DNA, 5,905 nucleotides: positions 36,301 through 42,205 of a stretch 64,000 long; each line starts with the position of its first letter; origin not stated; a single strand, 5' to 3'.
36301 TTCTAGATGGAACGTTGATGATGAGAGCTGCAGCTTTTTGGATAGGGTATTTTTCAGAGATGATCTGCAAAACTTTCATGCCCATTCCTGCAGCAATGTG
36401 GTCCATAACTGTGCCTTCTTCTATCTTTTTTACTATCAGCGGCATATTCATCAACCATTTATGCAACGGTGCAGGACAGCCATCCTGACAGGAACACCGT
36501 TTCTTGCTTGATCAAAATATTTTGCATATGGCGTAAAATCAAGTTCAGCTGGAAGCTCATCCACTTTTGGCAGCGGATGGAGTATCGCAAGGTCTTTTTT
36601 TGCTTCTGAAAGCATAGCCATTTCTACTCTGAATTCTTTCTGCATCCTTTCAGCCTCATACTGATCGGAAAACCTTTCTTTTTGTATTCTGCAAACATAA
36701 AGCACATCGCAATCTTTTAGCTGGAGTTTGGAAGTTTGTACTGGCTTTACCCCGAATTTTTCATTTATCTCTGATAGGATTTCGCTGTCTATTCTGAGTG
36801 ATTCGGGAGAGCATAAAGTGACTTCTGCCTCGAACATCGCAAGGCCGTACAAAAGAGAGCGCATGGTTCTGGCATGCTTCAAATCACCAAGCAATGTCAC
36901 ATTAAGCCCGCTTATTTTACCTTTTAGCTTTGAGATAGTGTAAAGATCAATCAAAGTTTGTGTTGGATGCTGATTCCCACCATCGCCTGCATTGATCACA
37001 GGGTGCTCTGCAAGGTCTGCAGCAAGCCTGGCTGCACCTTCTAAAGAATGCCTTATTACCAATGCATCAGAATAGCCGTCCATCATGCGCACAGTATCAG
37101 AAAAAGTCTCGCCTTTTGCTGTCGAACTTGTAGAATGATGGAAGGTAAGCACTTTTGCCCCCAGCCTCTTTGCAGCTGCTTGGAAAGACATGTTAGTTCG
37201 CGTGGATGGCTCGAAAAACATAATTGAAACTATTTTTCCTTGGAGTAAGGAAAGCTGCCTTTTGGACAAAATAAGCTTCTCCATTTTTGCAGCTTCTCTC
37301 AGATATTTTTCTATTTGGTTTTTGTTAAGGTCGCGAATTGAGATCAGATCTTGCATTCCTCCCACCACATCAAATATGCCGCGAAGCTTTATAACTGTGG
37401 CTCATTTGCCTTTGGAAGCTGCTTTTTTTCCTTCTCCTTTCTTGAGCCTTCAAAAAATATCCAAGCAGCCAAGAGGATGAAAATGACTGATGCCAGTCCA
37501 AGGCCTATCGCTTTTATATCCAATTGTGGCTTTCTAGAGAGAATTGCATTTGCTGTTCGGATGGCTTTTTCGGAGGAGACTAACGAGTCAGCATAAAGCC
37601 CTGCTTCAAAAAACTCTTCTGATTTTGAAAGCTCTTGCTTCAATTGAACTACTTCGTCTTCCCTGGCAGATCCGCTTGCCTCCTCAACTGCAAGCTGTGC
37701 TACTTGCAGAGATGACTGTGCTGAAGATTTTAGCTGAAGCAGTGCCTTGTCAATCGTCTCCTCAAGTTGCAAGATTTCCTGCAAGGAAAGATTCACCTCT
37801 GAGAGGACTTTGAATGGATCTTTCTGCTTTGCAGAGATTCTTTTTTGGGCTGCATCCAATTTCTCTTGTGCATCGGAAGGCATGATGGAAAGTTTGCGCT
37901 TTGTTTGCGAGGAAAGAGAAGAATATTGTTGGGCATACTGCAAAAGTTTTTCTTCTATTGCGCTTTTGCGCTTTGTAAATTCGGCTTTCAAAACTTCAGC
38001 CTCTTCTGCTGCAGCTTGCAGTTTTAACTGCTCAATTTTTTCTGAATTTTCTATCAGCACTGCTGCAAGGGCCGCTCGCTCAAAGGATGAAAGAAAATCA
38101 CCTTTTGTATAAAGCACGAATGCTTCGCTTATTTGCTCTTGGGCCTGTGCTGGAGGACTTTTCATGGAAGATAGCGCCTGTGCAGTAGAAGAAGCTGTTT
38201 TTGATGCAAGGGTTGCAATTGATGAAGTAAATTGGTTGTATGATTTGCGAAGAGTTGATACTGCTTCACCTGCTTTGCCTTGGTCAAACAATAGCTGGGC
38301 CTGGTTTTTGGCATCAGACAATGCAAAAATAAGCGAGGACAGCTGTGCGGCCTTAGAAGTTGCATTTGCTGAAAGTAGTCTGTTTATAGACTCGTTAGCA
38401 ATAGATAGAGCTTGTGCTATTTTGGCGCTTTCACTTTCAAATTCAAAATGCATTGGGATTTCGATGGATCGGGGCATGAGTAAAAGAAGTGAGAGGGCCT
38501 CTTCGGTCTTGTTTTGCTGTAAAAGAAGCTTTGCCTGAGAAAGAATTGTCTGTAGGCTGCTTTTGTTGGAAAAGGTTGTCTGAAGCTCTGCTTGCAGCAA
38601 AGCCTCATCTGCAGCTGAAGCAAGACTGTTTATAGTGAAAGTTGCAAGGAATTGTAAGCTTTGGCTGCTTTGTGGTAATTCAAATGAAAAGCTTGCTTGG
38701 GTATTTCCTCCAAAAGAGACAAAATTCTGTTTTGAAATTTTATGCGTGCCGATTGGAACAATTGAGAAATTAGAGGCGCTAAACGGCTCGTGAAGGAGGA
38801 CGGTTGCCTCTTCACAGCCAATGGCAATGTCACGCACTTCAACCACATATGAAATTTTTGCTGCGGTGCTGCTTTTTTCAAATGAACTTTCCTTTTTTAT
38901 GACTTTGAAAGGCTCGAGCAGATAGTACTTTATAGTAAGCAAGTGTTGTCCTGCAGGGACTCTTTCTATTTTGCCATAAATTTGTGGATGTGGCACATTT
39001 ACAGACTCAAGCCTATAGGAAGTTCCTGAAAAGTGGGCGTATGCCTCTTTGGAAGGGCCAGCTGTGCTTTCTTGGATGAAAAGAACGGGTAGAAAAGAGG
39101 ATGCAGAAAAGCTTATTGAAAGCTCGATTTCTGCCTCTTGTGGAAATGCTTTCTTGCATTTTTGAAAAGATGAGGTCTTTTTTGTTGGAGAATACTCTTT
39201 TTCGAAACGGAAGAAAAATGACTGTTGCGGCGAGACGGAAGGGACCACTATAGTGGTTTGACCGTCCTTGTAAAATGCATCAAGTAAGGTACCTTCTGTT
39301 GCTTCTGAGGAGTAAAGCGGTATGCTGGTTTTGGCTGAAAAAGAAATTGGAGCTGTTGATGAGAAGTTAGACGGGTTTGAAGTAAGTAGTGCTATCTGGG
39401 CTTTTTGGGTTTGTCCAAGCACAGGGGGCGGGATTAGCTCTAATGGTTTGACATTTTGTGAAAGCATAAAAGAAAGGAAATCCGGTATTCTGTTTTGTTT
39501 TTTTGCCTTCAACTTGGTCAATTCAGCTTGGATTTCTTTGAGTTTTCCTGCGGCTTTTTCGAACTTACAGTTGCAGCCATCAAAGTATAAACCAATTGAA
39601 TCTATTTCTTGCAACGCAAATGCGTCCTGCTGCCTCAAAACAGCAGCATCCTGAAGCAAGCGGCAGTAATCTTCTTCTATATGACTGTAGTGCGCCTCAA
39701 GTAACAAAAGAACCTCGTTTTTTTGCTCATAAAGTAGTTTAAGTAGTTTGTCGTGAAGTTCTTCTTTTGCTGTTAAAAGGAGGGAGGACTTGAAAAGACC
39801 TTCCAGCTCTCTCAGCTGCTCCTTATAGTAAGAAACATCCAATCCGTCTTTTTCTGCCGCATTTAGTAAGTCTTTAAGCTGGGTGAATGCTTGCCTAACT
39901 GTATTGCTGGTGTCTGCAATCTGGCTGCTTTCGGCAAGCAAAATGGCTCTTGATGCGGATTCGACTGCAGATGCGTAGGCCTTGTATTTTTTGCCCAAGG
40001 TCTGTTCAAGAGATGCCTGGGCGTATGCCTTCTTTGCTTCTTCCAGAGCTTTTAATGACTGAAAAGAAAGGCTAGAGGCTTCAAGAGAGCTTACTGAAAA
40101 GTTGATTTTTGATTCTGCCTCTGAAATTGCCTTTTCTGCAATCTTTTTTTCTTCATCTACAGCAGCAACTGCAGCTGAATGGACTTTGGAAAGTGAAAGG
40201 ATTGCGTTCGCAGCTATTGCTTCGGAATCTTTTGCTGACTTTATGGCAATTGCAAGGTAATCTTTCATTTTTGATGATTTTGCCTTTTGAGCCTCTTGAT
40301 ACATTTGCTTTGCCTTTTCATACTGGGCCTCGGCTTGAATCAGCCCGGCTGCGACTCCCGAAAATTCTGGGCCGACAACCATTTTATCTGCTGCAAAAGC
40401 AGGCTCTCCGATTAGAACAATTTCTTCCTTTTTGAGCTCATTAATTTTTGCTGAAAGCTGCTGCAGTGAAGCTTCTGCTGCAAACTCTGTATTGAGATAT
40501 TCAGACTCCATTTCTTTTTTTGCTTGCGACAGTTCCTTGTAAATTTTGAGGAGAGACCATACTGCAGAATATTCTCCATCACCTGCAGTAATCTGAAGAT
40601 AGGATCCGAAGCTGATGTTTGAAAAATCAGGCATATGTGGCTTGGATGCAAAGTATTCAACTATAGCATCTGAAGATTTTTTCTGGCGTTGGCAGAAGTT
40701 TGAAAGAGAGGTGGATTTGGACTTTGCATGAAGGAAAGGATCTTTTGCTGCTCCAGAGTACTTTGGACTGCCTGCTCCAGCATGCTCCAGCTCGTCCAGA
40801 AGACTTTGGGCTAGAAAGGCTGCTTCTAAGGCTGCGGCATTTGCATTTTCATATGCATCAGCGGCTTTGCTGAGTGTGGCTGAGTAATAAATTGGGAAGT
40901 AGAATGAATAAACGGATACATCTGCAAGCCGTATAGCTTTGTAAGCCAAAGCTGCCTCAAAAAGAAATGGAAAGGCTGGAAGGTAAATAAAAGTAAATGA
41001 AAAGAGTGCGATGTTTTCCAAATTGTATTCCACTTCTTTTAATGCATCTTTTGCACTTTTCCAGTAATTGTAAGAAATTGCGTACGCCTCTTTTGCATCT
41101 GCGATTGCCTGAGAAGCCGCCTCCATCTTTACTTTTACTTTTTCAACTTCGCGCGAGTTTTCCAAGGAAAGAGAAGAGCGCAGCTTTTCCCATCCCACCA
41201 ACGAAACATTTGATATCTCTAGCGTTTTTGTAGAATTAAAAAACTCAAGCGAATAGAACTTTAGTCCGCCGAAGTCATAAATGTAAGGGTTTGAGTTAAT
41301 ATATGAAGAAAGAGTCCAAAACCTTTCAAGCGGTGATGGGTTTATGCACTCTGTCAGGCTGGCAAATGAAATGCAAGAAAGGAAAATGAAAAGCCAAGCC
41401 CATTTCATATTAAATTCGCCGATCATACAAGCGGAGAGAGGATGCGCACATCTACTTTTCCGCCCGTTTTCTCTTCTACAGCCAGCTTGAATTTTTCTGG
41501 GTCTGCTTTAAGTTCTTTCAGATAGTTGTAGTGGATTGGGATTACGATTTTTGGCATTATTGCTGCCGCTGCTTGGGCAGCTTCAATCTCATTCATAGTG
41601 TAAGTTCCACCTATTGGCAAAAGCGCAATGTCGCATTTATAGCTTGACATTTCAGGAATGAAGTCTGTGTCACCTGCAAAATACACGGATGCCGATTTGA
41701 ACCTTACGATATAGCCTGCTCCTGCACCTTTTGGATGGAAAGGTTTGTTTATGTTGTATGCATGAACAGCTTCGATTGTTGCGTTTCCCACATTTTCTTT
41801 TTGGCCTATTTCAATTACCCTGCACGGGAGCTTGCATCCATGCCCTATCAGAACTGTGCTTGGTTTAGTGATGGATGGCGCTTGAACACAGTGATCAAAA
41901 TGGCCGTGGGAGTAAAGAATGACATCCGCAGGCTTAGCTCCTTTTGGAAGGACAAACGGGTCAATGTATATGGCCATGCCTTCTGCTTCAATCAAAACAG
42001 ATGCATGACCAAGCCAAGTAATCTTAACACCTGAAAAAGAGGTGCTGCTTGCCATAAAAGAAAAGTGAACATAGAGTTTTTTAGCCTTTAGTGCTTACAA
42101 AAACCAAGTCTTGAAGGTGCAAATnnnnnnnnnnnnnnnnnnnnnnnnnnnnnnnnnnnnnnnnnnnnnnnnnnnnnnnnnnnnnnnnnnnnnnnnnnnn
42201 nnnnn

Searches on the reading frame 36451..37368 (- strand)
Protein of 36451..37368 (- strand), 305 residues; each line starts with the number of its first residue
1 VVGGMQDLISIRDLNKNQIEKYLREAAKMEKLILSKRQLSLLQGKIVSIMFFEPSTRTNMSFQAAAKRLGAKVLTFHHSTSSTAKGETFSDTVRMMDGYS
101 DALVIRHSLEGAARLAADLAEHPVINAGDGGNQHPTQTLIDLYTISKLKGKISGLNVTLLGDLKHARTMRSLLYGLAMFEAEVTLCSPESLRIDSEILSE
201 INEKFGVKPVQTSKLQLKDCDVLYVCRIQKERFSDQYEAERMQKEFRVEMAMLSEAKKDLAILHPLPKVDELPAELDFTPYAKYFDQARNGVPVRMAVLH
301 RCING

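Call 18: search_protein_families(library=pfam, proteins=[window:36451-37368:-], max_evalue=0.001)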
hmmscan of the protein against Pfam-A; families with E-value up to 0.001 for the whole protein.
window:36451-37368:- (305 aa): 2 families
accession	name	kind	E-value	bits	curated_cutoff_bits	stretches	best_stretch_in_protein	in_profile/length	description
PF02729.26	OTCace_N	-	1.2e-44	152.4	29.9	1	7-146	2-147/148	Aspartate/ornithine carbamoyltransferase, carbamoyl-P binding domain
PF00185.30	OTCace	-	2.9e-29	102.6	29.4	1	154-300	2-155/157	Aspartate/ornithine carbamoyltransferase, Asp/Orn binding domain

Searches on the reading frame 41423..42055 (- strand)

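Call 18: search_protein_families(library=pfam, proteins=[window:41423-42055:-], max_evalue=0.001)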
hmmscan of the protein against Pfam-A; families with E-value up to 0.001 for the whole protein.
window:41423-42055:- (210 aa): 3 families
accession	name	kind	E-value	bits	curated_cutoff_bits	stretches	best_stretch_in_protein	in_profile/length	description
PF13483.12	Lactamase_B_3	-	7.1e-28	98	24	1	11-175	1-160/160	Beta-lactamase superfamily domain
PF12706.13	Lactamase_B_2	-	3e-16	60.1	27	1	35-176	23-200/200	Beta-lactamase superfamily domain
PF00753.33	Lactamase_B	-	2.6e-06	28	22.7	0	33-65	34-66/196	Metallo-beta-lactamase superfamily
